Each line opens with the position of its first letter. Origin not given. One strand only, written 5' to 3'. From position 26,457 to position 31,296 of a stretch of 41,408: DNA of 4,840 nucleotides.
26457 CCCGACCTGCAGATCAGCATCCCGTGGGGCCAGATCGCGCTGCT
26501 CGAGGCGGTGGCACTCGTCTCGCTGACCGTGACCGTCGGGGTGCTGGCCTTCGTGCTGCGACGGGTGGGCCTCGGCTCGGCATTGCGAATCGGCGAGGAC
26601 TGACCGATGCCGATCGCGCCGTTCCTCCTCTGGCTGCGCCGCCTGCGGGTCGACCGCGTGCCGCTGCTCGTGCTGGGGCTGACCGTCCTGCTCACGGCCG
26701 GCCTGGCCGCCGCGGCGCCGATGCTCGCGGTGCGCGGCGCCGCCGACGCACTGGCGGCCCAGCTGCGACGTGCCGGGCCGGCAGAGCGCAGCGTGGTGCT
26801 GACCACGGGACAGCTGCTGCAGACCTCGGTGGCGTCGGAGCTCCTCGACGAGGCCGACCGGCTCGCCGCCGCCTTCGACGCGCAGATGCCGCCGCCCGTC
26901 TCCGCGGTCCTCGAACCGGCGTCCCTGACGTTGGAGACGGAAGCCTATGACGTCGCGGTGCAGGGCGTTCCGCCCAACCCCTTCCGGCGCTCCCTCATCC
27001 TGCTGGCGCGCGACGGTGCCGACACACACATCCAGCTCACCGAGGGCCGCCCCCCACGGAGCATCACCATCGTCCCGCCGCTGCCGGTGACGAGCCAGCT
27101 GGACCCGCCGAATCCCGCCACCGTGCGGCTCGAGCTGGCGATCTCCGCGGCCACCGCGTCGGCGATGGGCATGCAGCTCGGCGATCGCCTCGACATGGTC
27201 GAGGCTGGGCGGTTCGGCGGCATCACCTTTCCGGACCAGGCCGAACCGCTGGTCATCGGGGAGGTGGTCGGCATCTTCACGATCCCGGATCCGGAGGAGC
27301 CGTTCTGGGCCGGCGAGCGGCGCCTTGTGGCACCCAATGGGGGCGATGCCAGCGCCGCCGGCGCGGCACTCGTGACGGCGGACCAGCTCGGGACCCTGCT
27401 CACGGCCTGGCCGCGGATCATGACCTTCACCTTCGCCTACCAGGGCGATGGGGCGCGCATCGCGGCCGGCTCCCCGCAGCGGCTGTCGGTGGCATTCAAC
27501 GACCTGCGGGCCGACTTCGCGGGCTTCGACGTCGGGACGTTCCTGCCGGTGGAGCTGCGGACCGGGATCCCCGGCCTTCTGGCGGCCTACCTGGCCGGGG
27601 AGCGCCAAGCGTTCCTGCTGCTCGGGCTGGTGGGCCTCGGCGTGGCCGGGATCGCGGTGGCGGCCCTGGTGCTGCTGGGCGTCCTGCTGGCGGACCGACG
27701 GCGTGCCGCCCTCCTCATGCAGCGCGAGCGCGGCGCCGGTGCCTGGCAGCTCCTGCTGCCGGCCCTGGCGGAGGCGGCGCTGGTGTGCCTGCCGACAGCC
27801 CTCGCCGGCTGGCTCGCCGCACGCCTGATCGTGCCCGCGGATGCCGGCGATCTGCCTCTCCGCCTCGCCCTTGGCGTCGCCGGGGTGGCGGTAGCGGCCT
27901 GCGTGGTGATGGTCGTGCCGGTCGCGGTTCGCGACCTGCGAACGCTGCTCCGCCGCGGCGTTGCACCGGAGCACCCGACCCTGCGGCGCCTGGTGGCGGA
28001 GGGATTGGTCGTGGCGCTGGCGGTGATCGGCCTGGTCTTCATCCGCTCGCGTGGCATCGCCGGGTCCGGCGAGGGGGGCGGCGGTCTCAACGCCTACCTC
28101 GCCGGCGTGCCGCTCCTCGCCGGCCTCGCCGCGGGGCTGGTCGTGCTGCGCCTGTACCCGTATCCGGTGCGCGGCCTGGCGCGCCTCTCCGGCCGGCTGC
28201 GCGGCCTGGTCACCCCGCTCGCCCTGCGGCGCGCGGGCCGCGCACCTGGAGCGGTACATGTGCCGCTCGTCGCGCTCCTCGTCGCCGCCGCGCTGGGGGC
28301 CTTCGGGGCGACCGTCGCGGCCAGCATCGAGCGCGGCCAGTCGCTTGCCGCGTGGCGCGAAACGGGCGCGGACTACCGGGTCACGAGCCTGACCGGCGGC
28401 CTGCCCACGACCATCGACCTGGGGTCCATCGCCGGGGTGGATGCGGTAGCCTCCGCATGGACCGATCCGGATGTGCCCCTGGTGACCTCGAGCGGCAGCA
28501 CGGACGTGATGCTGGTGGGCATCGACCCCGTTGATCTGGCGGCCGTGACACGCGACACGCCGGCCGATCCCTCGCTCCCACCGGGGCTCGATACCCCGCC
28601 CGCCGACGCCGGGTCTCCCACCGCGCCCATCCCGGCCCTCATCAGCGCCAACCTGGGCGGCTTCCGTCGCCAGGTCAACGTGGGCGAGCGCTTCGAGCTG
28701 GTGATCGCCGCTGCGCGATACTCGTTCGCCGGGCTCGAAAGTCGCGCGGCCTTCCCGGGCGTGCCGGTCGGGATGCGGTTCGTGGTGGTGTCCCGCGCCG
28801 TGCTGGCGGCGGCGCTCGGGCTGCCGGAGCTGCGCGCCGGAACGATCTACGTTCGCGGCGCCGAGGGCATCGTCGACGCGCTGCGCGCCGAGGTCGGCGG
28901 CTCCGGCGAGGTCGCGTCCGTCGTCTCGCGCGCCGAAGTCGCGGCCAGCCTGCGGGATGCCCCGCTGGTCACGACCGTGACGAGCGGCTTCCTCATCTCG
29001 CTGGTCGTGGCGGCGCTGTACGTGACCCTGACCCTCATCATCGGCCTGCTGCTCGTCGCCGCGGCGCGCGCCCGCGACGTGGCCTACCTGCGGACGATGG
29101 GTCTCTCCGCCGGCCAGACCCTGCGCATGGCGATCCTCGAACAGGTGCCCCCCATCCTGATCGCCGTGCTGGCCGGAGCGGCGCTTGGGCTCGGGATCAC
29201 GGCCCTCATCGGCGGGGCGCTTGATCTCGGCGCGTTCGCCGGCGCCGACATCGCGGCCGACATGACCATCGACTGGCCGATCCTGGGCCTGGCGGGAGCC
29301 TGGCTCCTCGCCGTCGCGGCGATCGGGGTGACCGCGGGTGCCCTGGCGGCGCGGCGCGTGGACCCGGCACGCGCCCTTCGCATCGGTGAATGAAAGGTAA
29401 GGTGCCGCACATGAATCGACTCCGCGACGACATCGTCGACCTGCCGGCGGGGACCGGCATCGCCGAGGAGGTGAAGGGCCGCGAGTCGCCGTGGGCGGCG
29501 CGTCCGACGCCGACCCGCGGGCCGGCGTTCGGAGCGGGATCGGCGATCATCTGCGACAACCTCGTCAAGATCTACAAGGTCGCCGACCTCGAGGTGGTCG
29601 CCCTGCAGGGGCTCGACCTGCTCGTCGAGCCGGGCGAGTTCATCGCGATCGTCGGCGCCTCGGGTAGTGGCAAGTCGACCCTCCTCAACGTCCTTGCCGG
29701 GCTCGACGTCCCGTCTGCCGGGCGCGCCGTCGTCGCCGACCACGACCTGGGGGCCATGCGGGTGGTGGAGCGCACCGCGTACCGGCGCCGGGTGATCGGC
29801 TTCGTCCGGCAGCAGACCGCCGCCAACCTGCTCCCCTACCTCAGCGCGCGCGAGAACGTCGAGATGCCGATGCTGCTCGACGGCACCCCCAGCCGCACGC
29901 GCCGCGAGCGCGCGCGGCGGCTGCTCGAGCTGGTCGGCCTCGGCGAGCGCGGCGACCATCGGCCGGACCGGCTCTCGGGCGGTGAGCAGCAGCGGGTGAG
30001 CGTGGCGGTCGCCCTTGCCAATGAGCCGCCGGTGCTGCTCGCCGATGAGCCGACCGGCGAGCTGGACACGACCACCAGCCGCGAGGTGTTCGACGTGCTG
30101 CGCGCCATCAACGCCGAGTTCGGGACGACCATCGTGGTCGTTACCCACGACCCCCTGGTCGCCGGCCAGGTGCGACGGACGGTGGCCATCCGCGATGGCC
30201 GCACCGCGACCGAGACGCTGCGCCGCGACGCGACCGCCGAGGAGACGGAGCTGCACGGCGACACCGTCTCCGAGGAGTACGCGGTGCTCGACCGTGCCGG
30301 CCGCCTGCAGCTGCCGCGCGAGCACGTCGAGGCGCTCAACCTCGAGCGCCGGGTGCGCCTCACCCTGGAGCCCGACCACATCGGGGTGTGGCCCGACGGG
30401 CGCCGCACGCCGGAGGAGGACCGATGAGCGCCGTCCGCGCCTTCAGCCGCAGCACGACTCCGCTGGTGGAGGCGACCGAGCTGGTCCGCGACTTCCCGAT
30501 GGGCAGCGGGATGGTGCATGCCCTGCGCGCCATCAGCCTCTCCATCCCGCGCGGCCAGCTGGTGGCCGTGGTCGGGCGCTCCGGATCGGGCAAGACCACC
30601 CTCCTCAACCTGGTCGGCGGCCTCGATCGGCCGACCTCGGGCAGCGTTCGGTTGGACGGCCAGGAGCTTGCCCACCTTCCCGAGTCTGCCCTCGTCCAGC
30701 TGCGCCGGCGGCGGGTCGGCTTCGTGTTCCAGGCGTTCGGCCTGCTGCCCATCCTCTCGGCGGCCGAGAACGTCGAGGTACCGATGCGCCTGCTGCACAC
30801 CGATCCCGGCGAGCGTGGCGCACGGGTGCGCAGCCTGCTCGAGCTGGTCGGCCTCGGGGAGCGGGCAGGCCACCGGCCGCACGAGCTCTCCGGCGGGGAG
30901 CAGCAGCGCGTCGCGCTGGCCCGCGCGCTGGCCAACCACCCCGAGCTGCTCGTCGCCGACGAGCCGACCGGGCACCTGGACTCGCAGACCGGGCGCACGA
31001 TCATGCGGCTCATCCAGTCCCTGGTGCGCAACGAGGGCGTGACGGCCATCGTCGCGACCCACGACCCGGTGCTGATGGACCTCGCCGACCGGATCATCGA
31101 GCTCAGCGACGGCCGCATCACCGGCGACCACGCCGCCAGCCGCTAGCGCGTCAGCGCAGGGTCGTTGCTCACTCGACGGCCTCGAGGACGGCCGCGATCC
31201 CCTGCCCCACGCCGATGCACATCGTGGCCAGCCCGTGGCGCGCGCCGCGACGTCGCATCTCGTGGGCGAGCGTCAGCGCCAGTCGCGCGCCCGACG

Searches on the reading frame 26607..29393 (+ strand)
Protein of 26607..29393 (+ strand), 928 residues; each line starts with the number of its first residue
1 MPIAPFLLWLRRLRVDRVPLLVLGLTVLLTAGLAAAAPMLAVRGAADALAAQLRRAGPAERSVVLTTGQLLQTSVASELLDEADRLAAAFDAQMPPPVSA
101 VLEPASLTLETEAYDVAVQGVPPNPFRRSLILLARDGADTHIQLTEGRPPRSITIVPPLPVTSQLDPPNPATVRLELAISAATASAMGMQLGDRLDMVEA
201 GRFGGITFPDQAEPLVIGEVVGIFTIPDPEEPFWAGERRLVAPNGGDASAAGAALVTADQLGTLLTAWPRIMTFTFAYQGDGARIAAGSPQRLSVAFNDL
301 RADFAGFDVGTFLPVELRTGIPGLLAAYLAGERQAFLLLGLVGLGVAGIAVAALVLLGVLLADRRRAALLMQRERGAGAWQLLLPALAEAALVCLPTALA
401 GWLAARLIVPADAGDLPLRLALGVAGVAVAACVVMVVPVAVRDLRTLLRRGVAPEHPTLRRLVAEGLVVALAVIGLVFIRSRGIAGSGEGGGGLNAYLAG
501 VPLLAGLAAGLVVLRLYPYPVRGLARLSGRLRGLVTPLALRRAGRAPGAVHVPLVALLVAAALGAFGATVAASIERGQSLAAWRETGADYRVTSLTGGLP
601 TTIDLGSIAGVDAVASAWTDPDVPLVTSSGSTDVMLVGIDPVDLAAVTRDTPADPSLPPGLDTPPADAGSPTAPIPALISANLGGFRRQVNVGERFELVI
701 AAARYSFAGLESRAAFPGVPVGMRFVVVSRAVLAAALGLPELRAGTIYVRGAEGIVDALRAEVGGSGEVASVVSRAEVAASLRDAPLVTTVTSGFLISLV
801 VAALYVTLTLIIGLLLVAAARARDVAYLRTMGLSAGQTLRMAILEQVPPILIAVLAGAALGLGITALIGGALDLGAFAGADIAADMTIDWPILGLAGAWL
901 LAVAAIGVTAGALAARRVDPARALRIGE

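Call 67: search_protein_families(library=pfam, proteins=[window:26607-29393:+], max_evalue=0.0001)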
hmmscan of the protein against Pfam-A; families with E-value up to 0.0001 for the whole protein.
window:26607-29393:+ (928 aa): 1 family
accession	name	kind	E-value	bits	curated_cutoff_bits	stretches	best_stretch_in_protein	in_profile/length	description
PF02687.27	FtsX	-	3.4e-07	30.8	25.5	1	798-916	3-113/120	FtsX-like permease C-terminal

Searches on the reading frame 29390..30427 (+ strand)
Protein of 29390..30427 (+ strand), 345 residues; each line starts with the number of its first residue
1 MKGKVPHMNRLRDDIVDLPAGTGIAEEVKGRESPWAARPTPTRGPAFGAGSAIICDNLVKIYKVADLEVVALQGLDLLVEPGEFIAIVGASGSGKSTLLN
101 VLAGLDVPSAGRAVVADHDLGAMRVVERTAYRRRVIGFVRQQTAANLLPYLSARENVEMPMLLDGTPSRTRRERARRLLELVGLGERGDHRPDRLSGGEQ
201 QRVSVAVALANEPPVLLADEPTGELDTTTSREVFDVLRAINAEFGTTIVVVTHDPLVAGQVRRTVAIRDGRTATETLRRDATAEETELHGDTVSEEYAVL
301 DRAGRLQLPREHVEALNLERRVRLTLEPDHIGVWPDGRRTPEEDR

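Call 66: search_protein_families(library=pfam, proteins=[window:29390-30427:+], max_evalue=0.0001)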
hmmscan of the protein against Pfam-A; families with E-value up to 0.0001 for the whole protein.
window:29390-30427:+ (345 aa): 3 families
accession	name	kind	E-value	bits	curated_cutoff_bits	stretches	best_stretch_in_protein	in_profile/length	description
PF00005.33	ABC_tran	-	3.4e-31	109.1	25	1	72-222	1-136/137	ABC transporter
PF13304.12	AAA_21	-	2.6e-07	31.4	27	0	84-105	1-22/304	AAA domain, putative AbiEii toxin, Type IV TA system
PF02463.25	SMC_N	-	6.6e-06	26.1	40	0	192-269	134-213/220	RecF/RecN/SMC N terminal domain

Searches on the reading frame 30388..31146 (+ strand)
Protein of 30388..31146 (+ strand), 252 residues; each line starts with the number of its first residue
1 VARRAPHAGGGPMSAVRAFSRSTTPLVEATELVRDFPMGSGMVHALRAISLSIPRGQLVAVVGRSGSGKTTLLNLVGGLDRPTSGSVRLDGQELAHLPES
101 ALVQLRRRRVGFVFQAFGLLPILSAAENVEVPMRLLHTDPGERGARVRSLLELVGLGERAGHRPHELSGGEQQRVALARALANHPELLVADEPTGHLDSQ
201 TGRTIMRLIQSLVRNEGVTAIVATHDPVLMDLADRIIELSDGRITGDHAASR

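Call 66: search_protein_families(library=pfam, proteins=[window:30388-31146:+], max_evalue=0.0001)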
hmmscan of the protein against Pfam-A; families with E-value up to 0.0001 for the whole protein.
window:30388-31146:+ (252 aa): 3 families
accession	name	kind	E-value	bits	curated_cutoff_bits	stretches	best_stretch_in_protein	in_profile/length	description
PF00005.33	ABC_tran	-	7.8e-36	124.1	25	1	46-194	1-136/137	ABC transporter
PF13304.12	AAA_21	-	4.3e-09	37.3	27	1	163-231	234-304/304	AAA domain, putative AbiEii toxin, Type IV TA system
PF02463.25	SMC_N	-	6.4e-06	26.2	40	0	156-240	126-212/220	RecF/RecN/SMC N terminal domain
